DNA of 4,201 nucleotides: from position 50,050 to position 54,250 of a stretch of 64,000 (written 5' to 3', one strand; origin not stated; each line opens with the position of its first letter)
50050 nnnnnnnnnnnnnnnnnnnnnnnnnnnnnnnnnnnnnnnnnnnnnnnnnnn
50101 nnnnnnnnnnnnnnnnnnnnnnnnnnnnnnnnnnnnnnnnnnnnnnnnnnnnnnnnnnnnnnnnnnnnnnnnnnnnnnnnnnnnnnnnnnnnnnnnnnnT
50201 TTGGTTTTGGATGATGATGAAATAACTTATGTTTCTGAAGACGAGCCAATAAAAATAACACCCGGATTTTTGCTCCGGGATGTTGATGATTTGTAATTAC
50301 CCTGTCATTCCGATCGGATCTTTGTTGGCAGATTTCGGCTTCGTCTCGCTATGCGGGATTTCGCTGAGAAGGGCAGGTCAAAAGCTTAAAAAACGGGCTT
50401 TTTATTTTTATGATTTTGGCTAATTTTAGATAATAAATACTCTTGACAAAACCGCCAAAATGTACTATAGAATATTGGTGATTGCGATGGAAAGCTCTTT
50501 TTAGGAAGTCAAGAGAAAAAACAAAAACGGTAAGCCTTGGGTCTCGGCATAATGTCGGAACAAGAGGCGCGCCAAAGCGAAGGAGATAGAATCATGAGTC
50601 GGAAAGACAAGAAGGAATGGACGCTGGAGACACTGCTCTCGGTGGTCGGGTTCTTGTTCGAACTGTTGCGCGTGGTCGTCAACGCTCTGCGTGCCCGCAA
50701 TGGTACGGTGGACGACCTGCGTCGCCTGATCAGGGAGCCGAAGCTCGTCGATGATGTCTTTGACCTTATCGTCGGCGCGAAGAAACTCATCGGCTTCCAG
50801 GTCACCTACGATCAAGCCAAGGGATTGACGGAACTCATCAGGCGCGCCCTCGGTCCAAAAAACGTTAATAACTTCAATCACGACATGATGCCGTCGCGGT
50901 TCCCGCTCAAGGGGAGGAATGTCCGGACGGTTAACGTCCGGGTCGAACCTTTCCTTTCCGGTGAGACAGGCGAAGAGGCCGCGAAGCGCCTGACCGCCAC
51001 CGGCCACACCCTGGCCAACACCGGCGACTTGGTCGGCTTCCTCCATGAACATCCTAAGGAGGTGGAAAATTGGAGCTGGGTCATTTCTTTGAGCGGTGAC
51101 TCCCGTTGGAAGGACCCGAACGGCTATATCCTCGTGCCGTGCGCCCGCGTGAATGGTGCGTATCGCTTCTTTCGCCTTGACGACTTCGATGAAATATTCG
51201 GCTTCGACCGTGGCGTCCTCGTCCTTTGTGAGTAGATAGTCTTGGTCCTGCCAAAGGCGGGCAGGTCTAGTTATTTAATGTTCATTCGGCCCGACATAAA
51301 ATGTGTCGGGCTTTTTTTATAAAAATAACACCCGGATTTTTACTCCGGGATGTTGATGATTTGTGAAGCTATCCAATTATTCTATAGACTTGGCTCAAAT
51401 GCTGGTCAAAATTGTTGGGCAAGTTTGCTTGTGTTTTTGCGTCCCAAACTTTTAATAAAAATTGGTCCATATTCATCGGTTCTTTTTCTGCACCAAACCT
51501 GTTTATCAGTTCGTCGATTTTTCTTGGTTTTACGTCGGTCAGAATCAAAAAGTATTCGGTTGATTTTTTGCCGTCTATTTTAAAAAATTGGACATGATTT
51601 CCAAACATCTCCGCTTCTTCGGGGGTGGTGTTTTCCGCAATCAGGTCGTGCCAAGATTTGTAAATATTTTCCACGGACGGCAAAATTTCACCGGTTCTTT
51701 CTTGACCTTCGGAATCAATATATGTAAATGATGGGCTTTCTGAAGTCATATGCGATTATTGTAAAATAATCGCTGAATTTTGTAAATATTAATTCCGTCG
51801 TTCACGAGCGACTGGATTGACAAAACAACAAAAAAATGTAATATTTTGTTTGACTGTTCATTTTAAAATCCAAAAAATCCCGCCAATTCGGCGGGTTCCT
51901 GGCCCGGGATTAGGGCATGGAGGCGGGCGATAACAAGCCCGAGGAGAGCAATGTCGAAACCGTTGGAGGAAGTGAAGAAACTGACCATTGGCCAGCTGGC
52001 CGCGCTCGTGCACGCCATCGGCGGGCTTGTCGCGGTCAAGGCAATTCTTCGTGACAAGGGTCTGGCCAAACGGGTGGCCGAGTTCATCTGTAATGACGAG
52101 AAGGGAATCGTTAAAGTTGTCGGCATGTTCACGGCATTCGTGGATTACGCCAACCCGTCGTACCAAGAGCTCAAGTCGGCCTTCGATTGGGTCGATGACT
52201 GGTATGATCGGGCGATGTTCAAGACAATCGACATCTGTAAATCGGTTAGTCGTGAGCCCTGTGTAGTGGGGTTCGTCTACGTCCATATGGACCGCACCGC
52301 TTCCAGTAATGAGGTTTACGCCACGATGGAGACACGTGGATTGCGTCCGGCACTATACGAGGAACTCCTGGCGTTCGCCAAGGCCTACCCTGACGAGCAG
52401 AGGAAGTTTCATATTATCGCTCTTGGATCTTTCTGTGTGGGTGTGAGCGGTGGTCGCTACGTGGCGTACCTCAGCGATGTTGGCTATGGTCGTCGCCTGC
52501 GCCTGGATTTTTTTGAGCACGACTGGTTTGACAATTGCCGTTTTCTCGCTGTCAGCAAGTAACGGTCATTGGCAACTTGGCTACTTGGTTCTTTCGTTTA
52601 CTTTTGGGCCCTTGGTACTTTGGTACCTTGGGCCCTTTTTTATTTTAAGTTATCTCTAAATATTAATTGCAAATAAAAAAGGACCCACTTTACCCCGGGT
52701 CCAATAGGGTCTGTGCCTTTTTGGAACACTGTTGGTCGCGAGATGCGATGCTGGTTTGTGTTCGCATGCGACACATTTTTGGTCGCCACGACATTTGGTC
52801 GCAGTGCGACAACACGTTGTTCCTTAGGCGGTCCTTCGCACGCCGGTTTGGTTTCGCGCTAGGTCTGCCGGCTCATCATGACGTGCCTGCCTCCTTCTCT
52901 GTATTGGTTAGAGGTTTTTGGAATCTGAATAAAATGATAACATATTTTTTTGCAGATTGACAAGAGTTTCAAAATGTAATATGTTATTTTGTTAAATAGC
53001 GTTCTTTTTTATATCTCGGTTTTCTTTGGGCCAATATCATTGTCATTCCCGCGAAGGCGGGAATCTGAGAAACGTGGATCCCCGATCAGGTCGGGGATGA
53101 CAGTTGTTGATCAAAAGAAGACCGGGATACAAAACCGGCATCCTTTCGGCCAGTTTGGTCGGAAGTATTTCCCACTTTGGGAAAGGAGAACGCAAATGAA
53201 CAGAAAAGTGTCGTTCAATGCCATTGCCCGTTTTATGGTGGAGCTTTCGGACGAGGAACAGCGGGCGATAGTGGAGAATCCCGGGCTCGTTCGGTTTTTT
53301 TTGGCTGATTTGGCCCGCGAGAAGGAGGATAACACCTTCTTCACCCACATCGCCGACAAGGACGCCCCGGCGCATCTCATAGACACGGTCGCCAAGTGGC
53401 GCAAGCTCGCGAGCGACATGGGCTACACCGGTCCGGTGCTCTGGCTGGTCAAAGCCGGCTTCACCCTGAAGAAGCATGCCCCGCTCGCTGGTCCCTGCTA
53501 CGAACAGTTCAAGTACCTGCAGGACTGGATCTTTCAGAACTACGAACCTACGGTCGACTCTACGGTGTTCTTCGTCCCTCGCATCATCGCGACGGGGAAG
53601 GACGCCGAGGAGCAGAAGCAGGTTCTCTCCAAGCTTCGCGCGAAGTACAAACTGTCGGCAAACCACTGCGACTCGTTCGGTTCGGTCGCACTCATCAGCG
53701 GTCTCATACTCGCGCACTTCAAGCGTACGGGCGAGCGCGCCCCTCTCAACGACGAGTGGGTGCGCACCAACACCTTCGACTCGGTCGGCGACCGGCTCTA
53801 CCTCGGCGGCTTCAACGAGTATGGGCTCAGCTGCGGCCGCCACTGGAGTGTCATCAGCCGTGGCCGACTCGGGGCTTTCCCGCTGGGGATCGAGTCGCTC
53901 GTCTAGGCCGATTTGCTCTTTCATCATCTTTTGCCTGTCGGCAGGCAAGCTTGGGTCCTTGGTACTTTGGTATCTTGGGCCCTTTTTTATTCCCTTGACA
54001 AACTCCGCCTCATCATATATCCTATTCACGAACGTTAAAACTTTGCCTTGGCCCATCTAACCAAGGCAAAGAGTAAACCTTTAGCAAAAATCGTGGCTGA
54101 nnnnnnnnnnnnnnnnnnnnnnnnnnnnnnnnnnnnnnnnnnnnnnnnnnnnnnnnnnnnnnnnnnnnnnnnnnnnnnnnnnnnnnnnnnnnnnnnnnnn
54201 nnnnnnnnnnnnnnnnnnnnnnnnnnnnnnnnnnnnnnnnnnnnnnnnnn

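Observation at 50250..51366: About 1 kb GC-rich insertion at the 3-prime end of the uvrD-like gene flanked by 47-bp direct repeats that regenerate the gene end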

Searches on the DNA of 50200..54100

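Call 113: search_rna_families(source=window, start=50200, end=54100, threshold=evalue, max_evalue=1)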
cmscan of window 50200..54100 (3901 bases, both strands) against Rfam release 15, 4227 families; matches with E-value up to 1: 4.
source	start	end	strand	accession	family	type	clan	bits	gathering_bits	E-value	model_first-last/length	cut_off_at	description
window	53045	53176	-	RF01508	BYDV_5_UTR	Cis-reg;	-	25.7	75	0.006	1-149/149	no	Barley yellow dwarf virus 5'UTR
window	51246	51320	+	RF02837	anti-hemB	Gene; sRNA;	-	25.2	49.5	0.0072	1-81/81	no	Burkholderia RNA 7 (anti-hemB)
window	51288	51357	+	RF02450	ncr1175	Gene; sRNA;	-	23.7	60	0.37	1-110/110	no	Bacillus sRNA ncr1175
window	51264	51319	+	RF02278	Betaproteobacteria_toxic_sRNA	Gene; sRNA;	-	20.2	50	0.89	1-64/64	no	Betaproteobacteria toxic small RNA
